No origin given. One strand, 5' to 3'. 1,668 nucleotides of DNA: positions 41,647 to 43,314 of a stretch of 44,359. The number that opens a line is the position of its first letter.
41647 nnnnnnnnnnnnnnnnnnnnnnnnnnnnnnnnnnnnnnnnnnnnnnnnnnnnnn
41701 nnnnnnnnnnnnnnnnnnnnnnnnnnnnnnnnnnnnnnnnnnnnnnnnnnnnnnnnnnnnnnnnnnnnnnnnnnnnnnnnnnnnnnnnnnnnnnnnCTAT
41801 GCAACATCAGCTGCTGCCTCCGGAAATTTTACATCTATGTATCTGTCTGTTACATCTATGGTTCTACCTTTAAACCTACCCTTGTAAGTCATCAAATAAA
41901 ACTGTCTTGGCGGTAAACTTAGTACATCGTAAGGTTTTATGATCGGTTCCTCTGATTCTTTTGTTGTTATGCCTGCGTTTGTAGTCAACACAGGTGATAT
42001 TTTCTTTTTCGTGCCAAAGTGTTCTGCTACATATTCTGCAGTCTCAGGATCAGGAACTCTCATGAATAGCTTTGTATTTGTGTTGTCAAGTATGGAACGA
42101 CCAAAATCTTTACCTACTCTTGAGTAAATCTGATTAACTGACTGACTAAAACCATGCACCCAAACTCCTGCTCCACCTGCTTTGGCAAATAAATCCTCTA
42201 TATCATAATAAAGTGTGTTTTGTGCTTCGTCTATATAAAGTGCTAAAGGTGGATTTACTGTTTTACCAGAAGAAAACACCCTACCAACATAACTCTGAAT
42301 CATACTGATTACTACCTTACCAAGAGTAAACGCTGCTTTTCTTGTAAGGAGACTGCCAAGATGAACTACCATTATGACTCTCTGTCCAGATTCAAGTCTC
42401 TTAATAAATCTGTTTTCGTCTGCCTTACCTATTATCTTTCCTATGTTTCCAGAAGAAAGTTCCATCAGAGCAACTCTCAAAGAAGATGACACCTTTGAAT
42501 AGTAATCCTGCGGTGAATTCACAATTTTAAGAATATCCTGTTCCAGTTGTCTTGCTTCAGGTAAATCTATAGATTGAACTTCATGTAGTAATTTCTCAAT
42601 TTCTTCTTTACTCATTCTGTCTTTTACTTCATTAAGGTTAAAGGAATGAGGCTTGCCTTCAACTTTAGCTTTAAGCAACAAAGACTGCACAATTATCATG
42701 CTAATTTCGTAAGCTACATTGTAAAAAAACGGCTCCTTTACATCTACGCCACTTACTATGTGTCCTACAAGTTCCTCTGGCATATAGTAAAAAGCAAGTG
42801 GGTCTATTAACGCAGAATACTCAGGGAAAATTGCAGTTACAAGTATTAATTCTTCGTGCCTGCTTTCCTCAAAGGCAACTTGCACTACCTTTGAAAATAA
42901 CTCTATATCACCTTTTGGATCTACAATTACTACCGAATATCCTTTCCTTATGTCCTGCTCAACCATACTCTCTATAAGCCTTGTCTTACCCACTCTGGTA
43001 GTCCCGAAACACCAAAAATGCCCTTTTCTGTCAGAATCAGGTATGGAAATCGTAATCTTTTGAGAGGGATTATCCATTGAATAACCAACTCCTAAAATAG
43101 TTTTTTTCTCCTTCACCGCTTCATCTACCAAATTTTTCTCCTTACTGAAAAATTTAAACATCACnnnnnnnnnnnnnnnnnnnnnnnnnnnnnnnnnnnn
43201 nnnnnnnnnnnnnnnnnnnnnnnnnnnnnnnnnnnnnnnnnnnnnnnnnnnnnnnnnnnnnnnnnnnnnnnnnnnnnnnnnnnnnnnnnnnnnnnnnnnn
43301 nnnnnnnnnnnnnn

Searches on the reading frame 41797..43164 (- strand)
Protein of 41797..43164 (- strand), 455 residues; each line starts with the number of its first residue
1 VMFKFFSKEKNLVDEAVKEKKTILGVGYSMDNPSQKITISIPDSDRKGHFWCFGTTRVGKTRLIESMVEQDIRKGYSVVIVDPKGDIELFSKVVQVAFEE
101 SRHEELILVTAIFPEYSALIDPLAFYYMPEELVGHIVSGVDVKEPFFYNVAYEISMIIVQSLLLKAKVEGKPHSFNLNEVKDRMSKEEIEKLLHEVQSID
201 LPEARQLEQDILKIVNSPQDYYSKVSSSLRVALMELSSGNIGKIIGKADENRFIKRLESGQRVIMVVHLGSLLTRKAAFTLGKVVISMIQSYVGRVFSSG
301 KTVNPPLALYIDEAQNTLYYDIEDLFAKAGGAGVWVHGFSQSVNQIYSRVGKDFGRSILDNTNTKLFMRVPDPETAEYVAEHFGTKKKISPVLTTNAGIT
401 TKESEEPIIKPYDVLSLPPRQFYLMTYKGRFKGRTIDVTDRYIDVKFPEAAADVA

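Call 5: search_protein_families(library=pfam, proteins=[window:41797-43164:-], max_evalue=0.01)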
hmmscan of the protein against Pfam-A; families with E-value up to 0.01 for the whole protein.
window:41797-43164:- (455 aa): 6 families
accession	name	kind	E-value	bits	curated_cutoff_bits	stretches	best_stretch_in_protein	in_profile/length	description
PF12696.13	TraG-D_C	-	3.9e-15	56.3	22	1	306-418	1-125/126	TraM recognition site of TraD and TraG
PF10412.15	TrwB_AAD_bind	-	1.3e-12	47.8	20.5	2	336-387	277-327/387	Type IV secretion-system coupling protein DNA-binding domain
PF02534.20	T4SS-DNA_transf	-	6.6e-10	38.9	20.1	1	6-386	13-385/468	Type IV secretory system Conjugative DNA transfer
PF01935.23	DUF87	-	0.00011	22.9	23.2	1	26-86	3-63/220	Helicase HerA, central domain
PF13401.12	AAA_22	-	0.0015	19.3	27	0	46-85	4-43/130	AAA domain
PF01637.24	ATPase_2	-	0.0091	16.3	33.2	0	52-93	25-66/225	ATPase domain predominantly from Archaea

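Call 31: search_protein_families(library=ncbifam, proteins=[window:41797-43164:-], max_evalue=0.01)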
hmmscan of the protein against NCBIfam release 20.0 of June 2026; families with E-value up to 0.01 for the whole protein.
window:41797-43164:- (455 aa): 9 families
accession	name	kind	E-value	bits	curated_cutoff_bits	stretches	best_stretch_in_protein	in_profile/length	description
TIGR03743.1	SXT_TraD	subfamily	1.2e-44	152.8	366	2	17-196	151-319/636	conjugative transfer system coupling protein TraD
TIGR03754.1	conj_TOL_TraD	equivalog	3.5e-38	131.5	647.55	2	36-132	169-265/643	type IV conjugative transfer system coupling protein TraD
NF045973.1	conju_CD1115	equivalog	4.3e-10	39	250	1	301-386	287-375/442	VirD4-like conjugal transfer protein, CD1115 family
TIGR02759.1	TraD_Ftype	equivalog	3.3e-08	32.8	521.35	1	340-387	443-490/566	type IV conjugative transfer system coupling protein TraD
NF010254.0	PRK13700.1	subfamily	0.00025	19.6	1221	1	283-389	395-503/735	F-type conjugal transfer protein TraD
NF053655.1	CedD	equivalog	0.00048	18.9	600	1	30-90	204-264/527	DNA-translocating ATPase CedD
NF041447.1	TrbC_conju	equivalog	0.00049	18.7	800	0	15-99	98-181/685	F-type conjugative transfer protein TrbC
TIGR02767.1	TraG-Ti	equivalog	0.0056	15.5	686.2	1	143-386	312-547/623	Ti-type conjugative transfer system protein TraG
NF005552.0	PRK07213.1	equivalog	0.0077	15.1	294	0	161-255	137-230/382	chlorohydrolase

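Call 37: find_related_loci(query=A3, collection=metagenome_contigs, flank=10000)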
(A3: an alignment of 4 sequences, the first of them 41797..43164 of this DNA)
Query A3 (455 aa) in metagenome_contigs; peptide patterns used: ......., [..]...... (x = any residue, [..] = any of these).
387 stretches matched a pattern; 222 encode a relative of the query (tblastn E <= 1e-3); the best 80 are kept; 80 distinct loci.
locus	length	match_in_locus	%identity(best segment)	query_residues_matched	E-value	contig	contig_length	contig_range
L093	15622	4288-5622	71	11-454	0e+0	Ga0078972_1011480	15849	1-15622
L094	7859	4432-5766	71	11-454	0e+0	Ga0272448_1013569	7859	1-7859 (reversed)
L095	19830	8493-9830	71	10-454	0e+0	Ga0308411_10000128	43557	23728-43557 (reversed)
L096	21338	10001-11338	71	10-454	0e+0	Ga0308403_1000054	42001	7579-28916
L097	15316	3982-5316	70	11-454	0e+0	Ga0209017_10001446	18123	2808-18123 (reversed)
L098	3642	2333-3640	72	3-437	0e+0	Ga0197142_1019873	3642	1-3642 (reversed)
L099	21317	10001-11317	69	12-449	0e+0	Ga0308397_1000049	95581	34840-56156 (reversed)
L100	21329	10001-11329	70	12-453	0e+0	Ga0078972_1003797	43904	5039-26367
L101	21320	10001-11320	69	12-450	0e+0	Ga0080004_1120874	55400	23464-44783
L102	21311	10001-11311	68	18-453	0e+0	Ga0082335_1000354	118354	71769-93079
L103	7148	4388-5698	69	18-453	0e+0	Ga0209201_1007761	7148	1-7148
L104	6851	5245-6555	69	18-453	0e+0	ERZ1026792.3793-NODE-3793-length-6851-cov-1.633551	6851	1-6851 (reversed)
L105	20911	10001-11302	70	21-453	0e+0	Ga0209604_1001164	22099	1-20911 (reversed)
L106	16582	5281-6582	69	21-453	0e+0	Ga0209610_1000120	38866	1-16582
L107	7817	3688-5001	70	18-453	0e+0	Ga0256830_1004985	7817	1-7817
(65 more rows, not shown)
